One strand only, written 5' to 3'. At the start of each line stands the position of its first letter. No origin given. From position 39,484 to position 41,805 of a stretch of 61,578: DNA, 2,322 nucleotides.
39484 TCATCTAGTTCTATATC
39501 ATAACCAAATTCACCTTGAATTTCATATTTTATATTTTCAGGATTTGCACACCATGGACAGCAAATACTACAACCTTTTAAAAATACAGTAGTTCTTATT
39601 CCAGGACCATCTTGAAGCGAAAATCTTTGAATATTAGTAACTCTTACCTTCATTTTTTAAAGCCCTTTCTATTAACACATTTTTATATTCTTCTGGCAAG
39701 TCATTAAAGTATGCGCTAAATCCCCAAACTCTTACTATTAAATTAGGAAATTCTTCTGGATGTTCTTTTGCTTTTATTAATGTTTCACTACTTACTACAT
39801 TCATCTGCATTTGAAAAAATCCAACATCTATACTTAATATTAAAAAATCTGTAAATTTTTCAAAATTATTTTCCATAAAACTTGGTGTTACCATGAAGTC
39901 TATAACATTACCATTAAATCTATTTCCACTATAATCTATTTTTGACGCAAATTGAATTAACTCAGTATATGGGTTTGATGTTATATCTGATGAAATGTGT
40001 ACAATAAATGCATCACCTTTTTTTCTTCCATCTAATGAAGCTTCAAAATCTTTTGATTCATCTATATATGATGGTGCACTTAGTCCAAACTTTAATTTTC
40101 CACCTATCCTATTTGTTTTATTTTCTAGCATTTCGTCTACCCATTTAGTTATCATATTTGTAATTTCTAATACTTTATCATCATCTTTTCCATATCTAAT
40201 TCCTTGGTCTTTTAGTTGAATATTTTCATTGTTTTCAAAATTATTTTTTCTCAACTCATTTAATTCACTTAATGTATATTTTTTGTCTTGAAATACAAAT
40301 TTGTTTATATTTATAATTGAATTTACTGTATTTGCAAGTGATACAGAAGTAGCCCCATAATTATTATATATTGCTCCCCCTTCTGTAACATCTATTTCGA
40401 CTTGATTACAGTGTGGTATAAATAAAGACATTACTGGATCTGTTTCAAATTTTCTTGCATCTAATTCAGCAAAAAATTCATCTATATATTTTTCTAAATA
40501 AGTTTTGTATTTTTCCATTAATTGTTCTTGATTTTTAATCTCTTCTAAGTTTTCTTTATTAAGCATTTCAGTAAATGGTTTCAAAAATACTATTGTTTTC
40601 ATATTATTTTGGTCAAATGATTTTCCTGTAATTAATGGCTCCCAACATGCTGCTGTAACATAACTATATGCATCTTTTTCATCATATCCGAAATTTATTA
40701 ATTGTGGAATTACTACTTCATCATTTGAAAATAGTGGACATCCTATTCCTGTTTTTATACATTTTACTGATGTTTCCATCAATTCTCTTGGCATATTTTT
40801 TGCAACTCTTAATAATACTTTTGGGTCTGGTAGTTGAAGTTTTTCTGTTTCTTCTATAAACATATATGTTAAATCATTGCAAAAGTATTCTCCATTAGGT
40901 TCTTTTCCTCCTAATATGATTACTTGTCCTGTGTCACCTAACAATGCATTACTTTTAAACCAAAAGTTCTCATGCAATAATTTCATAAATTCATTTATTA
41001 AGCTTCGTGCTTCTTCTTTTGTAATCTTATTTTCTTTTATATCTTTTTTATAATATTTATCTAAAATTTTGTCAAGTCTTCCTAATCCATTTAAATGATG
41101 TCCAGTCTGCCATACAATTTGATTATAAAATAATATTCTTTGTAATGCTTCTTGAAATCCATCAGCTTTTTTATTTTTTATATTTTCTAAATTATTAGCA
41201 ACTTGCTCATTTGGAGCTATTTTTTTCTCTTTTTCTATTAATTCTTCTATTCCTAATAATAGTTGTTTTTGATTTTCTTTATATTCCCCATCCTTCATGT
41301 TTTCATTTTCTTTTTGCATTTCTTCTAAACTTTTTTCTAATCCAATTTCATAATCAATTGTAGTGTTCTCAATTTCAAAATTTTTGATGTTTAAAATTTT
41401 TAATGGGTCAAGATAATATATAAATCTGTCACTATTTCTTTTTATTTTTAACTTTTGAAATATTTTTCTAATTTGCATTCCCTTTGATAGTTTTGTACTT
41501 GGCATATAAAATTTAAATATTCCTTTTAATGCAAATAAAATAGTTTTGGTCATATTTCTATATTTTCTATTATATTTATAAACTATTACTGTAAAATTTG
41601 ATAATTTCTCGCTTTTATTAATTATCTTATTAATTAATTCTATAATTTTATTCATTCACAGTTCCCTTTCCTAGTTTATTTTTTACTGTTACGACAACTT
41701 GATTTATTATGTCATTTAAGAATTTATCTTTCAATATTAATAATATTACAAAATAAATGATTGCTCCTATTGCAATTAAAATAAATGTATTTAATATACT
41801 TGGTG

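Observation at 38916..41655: Glycyl radical enzyme and its activase embedded in a cell-wall glycan biosynthesis locus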

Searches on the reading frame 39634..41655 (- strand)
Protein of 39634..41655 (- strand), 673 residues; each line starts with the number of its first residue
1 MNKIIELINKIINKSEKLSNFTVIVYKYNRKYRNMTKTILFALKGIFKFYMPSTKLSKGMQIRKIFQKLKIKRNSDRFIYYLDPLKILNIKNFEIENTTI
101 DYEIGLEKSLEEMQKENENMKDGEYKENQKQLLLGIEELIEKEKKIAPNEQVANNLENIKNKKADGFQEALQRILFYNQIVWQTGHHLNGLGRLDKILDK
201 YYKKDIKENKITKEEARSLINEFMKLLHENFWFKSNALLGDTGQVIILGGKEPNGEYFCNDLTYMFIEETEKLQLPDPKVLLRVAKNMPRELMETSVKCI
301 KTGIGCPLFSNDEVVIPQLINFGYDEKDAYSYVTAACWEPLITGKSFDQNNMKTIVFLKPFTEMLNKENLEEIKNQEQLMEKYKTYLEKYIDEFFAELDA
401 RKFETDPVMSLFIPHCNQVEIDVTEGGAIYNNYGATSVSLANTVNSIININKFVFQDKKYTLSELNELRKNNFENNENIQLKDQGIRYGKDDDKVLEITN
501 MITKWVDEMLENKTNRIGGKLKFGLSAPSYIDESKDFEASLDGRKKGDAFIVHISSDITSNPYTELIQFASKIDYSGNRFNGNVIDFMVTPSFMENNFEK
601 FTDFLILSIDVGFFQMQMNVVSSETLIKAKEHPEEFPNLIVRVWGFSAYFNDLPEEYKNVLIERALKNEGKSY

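Call 6: search_protein_families(library=pfam, proteins=[window:39634-41655:-], max_evalue=0.01)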
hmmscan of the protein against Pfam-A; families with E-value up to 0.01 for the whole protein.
window:39634-41655:- (673 aa): 2 families
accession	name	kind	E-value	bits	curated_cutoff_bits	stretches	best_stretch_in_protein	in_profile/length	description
PF02901.20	PFL-like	-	9.2e-74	249.7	24.3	1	137-525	221-637/647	Pyruvate formate lyase-like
PF01228.26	Gly_radical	-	1e-12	48.9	22.2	1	564-651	17-106/106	Glycine radical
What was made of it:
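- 39634..41655 (-): Glycyl radical enzyme, 673 aa, short PFL-like clade. PF02901 E 9e-74 and PF01228 E 1e-12 (call 6).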

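Call 7: search_protein_families(library=ncbifam, proteins=[window:39634-41655:-], max_evalue=0.01)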
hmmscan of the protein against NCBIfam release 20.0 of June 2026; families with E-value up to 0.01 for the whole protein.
window:39634-41655:- (673 aa): 12 families
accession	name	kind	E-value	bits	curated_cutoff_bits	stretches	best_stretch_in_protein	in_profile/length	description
TIGR01774.1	PFL2-3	subfamily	2.1e-77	261.1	678.2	1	151-665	237-782/786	formate C-acetyltransferase/glycerol dehydratase family glycyl radical enzyme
NF007437.0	PRK09983.1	equivalog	5.5e-61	206.6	1109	1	150-665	227-761/765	formate C-acetyltransferase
NF048009.1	SfplDhtHpfGKleb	equivalog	5.7e-55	186.8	1000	1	143-665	256-820/824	(2S)-3-sulfopropanediol dehydratase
TIGR04394.1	choline_CutC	equivalog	5.8e-52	177.3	1050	1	144-666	233-785/789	choline trimethylamine-lyase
NF043068.1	glycl_HYPD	equivalog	7.3e-51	173.1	1100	1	141-665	225-780/784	trans-4-hydroxy-L-proline dehydratase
NF048011.1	SfplDhtHpsGDes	equivalog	2e-48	165.3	1000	2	411-666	558-818/821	(2S)-3-sulfopropanediol dehydratase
NF033715.1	glycyl_HPDL_Lrg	equivalog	6.1e-39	133.5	1150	2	138-329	298-499/901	4-hydroxyphenylacetate decarboxylase large subunit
NF033718.1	indole_decarb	equivalog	5.9e-36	124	1100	1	151-665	295-864/868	indoleacetate decarboxylase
TIGR01255.1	pyr_form_ly_1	equivalog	4.5e-12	45.3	994.2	1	136-667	205-741/744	formate C-acetyltransferase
NF038360.1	rad_fix_GrcA3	exception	1.7e-10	40.8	158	1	611-667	19-75/78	autonomous glycyl radical cofactor GrcA3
NF008341.1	PRK11127.1-1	equivalog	8e-10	38.6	145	1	611-667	21-77/80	autonomous glycyl radical cofactor GrcA2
TIGR04365.1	spare_glycyl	equivalog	2.8e-07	30.8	170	1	615-667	71-123/126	autonomous glycyl radical cofactor GrcA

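Call 8: find_homologous_proteins(query=window:39634-41655:-, max_evalue=1e-10)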
Query window:39634-41655:- (673 aa): 1511 proteins with E <= 1e-10 among 8000 candidates; the best 120 are listed.
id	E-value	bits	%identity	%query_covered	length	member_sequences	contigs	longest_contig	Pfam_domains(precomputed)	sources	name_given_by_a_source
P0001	0.0e+0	1496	100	100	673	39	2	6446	PF02901.21,PF01228.27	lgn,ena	-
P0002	0.0e+0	1213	80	100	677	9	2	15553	PF02901.21,PF01228.27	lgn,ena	-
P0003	0.0e+0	1127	74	100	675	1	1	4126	PF02901.21,PF01228.27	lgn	-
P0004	0.0e+0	1102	73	100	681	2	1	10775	PF02901.21,PF01228.27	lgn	-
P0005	0.0e+0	1095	72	100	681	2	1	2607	PF02901.21,PF01228.27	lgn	-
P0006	0.0e+0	1089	72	97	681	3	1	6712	PF02901.21,PF01228.27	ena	-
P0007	0.0e+0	1063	71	100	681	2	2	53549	PF02901.21,PF01228.27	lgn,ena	-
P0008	0.0e+0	1050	70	100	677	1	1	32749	PF02901.21,PF01228.27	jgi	-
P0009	0.0e+0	1037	67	100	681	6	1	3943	PF02901.21,PF01228.27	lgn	-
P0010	0.0e+0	1032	69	97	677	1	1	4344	PF02901.21,PF01228.27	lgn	-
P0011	5.8e-291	985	65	99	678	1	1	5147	PF02901.21,PF01228.27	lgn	-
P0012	1.5e-277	941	63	100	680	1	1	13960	PF02901.21,PF01228.27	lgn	-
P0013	1.9e-264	897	60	98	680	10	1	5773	PF02901.21,PF01228.27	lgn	-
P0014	8.3e-262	889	60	100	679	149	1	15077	PF02901.21,PF01228.27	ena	-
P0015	1.3e-261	888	60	97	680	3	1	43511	PF02901.21,PF01228.27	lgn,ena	-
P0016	1.5e-261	888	61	99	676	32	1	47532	PF02901.21,PF01228.27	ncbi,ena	-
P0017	4.0e-261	886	59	98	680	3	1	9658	PF02901.21,PF01228.27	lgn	-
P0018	3.0e-259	880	59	100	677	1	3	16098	PF02901.21,PF01228.27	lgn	-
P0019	6.1e-259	879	60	98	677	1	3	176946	PF02901.21,PF01228.27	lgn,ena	-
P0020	1.4e-258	878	59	98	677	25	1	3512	PF02901.21,PF01228.27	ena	-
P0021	1.7e-258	878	59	100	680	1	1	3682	PF02901.21,PF01228.27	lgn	-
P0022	4.9e-257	873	60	98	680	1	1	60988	PF02901.21,PF01228.27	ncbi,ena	-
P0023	8.5e-257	872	59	99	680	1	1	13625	PF02901.21,PF01228.27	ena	-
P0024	1.8e-256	871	58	100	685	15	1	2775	PF02901.21,PF01228.27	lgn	-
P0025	4.3e-256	870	59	97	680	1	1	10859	PF02901.21,PF01228.27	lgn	-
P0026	4.4e-256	870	61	98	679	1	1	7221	PF02901.21,PF01228.27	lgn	-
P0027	5.9e-256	869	58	100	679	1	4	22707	PF02901.21,PF01228.27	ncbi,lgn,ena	-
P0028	1.0e-255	868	58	98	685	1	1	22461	PF02901.21,PF01228.27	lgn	-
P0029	2.2e-255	867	58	100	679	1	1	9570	PF02901.21,PF01228.27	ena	-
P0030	6.1e-255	866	58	100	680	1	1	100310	PF02901.21,PF01228.27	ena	-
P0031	2.1e-254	864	58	98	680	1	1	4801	PF02901.21,PF01228.27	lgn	-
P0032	3.7e-254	863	59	97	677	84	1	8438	PF02901.21,PF01228.27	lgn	-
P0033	9.3e-254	862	60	99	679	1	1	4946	PF02901.21,PF01228.27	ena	-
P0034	5.9e-253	859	59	100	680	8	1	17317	PF02901.21,PF01228.27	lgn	-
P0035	1.8e-252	858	57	100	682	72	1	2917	PF02901.21,PF01228.27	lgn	-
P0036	5.8e-252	856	58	100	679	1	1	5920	PF02901.21,PF01228.27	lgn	-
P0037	7.8e-252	856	58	97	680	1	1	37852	PF02901.21,PF01228.27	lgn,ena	-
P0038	1.8e-251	854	58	99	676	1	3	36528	PF02901.21,PF01228.27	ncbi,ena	-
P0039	6.1e-251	853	57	100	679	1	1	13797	PF02901.21,PF01228.27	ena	-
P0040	2.5e-250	851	57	100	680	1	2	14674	PF02901.21,PF01228.27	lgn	-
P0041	6.2e-250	849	58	100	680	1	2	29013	PF02901.21,PF01228.27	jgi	-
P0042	6.3e-250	849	59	95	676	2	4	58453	PF02901.21,PF01228.27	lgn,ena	-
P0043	1.6e-249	848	57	100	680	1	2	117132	PF02901.21,PF01228.27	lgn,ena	-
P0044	3.2e-249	847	57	98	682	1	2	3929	PF02901.21,PF01228.27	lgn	-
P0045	9.6e-249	845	58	97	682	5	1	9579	PF02901.21,PF01228.27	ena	-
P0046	1.9e-248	844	58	100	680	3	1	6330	PF02901.21,PF01228.27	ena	-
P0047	2.4e-247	841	57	100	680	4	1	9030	PF02901.21,PF01228.27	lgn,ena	-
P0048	2.7e-247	841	58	100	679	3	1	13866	PF02901.21,PF01228.27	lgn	-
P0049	3.7e-247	840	57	98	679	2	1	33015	PF02901.21,PF01228.27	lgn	-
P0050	1.3e-246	838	58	100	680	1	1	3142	PF02901.21,PF01228.27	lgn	-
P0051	8.0e-246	836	58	100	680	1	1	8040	PF02901.21,PF01228.27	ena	-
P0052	7.5e-245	833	56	98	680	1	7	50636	PF02901.21,PF01228.27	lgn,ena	-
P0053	6.3e-244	830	59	97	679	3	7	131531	PF02901.21,PF01228.27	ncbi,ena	-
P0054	7.5e-244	829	57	99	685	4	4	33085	PF02901.21,PF01228.27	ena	-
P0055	1.3e-243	828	57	100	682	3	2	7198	PF02901.21,PF01228.27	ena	-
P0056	2.2e-243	828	57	99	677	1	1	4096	PF02901.21,PF01228.27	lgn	-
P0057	2.7e-243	827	56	100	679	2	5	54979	PF02901.21,PF01228.27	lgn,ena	-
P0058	3.9e-243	827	56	100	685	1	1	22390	PF02901.21,PF01228.27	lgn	-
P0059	4.2e-243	827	56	100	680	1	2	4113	PF02901.21,PF01228.27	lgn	-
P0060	1.6e-241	822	56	100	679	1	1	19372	PF02901.21,PF01228.27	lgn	-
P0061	1.2e-240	819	55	98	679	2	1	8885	PF02901.21,PF01228.27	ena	-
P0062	6.4e-240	816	57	100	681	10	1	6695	PF02901.21,PF01228.27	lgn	-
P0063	2.3e-236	805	57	95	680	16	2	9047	PF02901.21,PF01228.27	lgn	-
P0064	3.4e-235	801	55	98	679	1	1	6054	PF02901.21,PF01228.27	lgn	-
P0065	5.7e-235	800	55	100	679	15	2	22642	PF02901.21,PF01228.27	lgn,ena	-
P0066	1.6e-234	798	56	99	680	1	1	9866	PF02901.21,PF01228.27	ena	-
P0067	2.1e-234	798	56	98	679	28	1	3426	PF02901.21,PF01228.27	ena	-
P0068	3.3e-234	797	55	99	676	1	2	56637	PF02901.21,PF01228.27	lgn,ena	-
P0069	8.8e-233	793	56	98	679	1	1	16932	PF02901.21,PF01228.27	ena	-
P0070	2.5e-232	791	54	99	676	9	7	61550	PF02901.21,PF01228.27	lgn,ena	-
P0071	3.7e-232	791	54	100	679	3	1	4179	PF02901.21,PF01228.27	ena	-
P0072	1.3e-231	789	55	100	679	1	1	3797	PF02901.21,PF01228.27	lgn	-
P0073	1.8e-231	788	53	100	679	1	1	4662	PF02901.21,PF01228.27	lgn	-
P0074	8.5e-231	786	55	98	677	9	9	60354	PF02901.21,PF01228.27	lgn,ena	-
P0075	4.9e-230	784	54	98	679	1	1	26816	PF02901.21,PF01228.27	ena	-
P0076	4.2e-229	781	54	97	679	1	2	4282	PF02901.21,PF01228.27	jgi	-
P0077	1.6e-228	779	57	96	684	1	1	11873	PF02901.21,PF01228.27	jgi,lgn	jgi:formate C-acetyltransferase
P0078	1.4e-227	776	55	99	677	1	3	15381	PF02901.21,PF01228.27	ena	-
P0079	3.3e-227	774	52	100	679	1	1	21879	PF02901.21,PF01228.27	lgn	-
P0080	4.2e-227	774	52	100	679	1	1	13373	PF02901.21,PF01228.27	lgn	-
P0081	8.4e-227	773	52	98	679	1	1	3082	PF02901.21,PF01228.27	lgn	-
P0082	1.5e-224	765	56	95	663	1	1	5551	PF02901.21,PF01228.27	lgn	-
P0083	4.9e-224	764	54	99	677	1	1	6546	PF02901.21,PF01228.27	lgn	-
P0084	1.6e-223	762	53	96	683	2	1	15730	PF02901.21,PF01228.27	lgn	-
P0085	5.0e-222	757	54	97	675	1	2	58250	PF02901.21,PF01228.27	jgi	jgi:pyruvate-formate lyase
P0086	1.1e-221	756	58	86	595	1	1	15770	PF02901.21,PF01228.27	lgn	-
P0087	1.7e-221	755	57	92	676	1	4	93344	PF02901.21,PF01228.27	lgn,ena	-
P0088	2.7e-221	755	53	97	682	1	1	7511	PF02901.21,PF01228.27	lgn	-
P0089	5.1e-221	754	54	98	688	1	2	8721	PF02901.21,PF01228.27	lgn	-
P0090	6.5e-220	750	55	96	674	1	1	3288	PF02901.21,PF01228.27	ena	-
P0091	1.4e-219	749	54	99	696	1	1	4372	PF02901.21,PF01228.27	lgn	-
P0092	2.2e-219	748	52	100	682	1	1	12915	PF02901.21,PF01228.27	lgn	-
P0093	3.0e-219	748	57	89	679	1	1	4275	PF02901.21,PF01228.27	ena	-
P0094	6.1e-219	747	55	96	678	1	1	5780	PF02901.21,PF01228.27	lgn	-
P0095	1.1e-218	746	55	97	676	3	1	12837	PF02901.21,PF01228.27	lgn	-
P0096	1.4e-218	746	56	92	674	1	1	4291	PF02901.21,PF01228.27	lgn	-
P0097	1.9e-218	745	52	100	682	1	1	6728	PF02901.21,PF01228.27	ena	-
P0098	2.5e-218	745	55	100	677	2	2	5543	PF02901.21,PF01228.27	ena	-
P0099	5.6e-218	744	54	96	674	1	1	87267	PF02901.21,PF01228.27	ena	-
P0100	5.9e-218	744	52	100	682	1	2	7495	PF02901.21,PF01228.27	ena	-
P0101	7.3e-218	743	52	100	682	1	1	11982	PF02901.21,PF01228.27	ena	-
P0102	1.4e-217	742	54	97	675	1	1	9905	PF02901.21,PF01228.27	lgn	-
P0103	1.7e-217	742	52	100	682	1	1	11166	PF02901.21,PF01228.27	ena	-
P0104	1.5e-216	739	57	90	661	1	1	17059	PF02901.21,PF01228.27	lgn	-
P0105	3.7e-216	738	52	99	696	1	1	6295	PF02901.21,PF01228.27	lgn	-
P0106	3.7e-216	738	55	90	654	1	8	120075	PF02901.21,PF01228.27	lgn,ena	-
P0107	9.0e-216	736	59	85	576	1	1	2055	PF02901.21,PF01228.27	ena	-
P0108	1.0e-215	736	58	89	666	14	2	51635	PF02901.21,PF01228.27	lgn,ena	-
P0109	1.4e-215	736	53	99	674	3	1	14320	PF02901.21,PF01228.27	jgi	-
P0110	1.9e-215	735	56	90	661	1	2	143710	PF02901.21,PF01228.27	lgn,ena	-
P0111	2.6e-215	735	55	90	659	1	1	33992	PF02901.21,PF01228.27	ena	-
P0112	4.3e-215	734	52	99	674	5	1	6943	PF02901.21,PF01228.27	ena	-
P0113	1.1e-214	733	55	90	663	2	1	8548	PF02901.21,PF01228.27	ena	-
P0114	1.3e-214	733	56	91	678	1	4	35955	PF02901.21,PF01228.27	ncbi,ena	-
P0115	1.9e-214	732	56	91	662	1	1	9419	PF02901.21,PF01228.27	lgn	-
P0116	2.1e-214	732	54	90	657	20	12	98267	PF02901.21,PF01228.27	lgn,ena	-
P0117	2.4e-214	732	54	96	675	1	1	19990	PF02901.21,PF01228.27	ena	-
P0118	6.3e-214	730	55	91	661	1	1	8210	PF02901.21,PF01228.27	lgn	-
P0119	7.2e-214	730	54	96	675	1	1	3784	PF02901.21,PF01228.27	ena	-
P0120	9.7e-214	730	54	96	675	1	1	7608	PF02901.21,PF01228.27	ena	-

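Call 9: search_solved_structures(query=window:39634-41655:-, show_alignments=2)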
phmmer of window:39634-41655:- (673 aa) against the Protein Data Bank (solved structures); distinct sequences matched with E-value up to 0.001: 37.
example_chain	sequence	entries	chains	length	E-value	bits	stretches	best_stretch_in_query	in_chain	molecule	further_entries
8id0_A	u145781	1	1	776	1.1e-49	172.8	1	150-664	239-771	formate C-acetyltransferase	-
5i2a_A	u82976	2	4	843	1.6e-49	172.3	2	136-473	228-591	Diol-dehydratase | Diol dehydratase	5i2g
8id1_A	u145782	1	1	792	4.3e-46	161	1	144-665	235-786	Formate C-acetyltransferase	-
1r8w_A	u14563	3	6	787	4.3e-46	161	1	144-664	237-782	glycerol dehydratase | B12-independent glycerol dehydratase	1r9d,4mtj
2f3o_A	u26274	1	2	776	1.7e-45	159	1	151-664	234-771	pyruvate formate-lyase 2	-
8yjo_A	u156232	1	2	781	1.7e-44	155.7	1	163-665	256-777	Probable dehydratase PflD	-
6xs4_A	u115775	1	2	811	3.5e-41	144.8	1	151-664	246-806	Formate C-acetyltransferase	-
5a0z_A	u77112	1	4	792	5.9e-41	144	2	403-665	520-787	CHOLINE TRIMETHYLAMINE LYASE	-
5a0u_A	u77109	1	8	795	6e-41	144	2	403-665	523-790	CHOLINE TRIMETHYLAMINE LYASE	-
9f3w_A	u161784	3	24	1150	1e-40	143.2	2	403-665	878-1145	Choline trimethylamine-lyase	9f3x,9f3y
8id7_A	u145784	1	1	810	3.8e-40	141.3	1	152-664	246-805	Probable dehydratase YbiW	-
8yjn_A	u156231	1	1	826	4.1e-40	141.2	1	152-664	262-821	Probable dehydratase YbiW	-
8iof_A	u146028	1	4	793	1.3e-38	136.3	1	143-665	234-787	Benzylsuccinate synthase alpha subunit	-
5ymr_B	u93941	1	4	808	9.2e-37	130.1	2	437-664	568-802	Formate acetyltransferase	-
9ht9_A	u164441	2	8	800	1.3e-36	129.6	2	400-666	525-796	Choline trimethylamine-lyase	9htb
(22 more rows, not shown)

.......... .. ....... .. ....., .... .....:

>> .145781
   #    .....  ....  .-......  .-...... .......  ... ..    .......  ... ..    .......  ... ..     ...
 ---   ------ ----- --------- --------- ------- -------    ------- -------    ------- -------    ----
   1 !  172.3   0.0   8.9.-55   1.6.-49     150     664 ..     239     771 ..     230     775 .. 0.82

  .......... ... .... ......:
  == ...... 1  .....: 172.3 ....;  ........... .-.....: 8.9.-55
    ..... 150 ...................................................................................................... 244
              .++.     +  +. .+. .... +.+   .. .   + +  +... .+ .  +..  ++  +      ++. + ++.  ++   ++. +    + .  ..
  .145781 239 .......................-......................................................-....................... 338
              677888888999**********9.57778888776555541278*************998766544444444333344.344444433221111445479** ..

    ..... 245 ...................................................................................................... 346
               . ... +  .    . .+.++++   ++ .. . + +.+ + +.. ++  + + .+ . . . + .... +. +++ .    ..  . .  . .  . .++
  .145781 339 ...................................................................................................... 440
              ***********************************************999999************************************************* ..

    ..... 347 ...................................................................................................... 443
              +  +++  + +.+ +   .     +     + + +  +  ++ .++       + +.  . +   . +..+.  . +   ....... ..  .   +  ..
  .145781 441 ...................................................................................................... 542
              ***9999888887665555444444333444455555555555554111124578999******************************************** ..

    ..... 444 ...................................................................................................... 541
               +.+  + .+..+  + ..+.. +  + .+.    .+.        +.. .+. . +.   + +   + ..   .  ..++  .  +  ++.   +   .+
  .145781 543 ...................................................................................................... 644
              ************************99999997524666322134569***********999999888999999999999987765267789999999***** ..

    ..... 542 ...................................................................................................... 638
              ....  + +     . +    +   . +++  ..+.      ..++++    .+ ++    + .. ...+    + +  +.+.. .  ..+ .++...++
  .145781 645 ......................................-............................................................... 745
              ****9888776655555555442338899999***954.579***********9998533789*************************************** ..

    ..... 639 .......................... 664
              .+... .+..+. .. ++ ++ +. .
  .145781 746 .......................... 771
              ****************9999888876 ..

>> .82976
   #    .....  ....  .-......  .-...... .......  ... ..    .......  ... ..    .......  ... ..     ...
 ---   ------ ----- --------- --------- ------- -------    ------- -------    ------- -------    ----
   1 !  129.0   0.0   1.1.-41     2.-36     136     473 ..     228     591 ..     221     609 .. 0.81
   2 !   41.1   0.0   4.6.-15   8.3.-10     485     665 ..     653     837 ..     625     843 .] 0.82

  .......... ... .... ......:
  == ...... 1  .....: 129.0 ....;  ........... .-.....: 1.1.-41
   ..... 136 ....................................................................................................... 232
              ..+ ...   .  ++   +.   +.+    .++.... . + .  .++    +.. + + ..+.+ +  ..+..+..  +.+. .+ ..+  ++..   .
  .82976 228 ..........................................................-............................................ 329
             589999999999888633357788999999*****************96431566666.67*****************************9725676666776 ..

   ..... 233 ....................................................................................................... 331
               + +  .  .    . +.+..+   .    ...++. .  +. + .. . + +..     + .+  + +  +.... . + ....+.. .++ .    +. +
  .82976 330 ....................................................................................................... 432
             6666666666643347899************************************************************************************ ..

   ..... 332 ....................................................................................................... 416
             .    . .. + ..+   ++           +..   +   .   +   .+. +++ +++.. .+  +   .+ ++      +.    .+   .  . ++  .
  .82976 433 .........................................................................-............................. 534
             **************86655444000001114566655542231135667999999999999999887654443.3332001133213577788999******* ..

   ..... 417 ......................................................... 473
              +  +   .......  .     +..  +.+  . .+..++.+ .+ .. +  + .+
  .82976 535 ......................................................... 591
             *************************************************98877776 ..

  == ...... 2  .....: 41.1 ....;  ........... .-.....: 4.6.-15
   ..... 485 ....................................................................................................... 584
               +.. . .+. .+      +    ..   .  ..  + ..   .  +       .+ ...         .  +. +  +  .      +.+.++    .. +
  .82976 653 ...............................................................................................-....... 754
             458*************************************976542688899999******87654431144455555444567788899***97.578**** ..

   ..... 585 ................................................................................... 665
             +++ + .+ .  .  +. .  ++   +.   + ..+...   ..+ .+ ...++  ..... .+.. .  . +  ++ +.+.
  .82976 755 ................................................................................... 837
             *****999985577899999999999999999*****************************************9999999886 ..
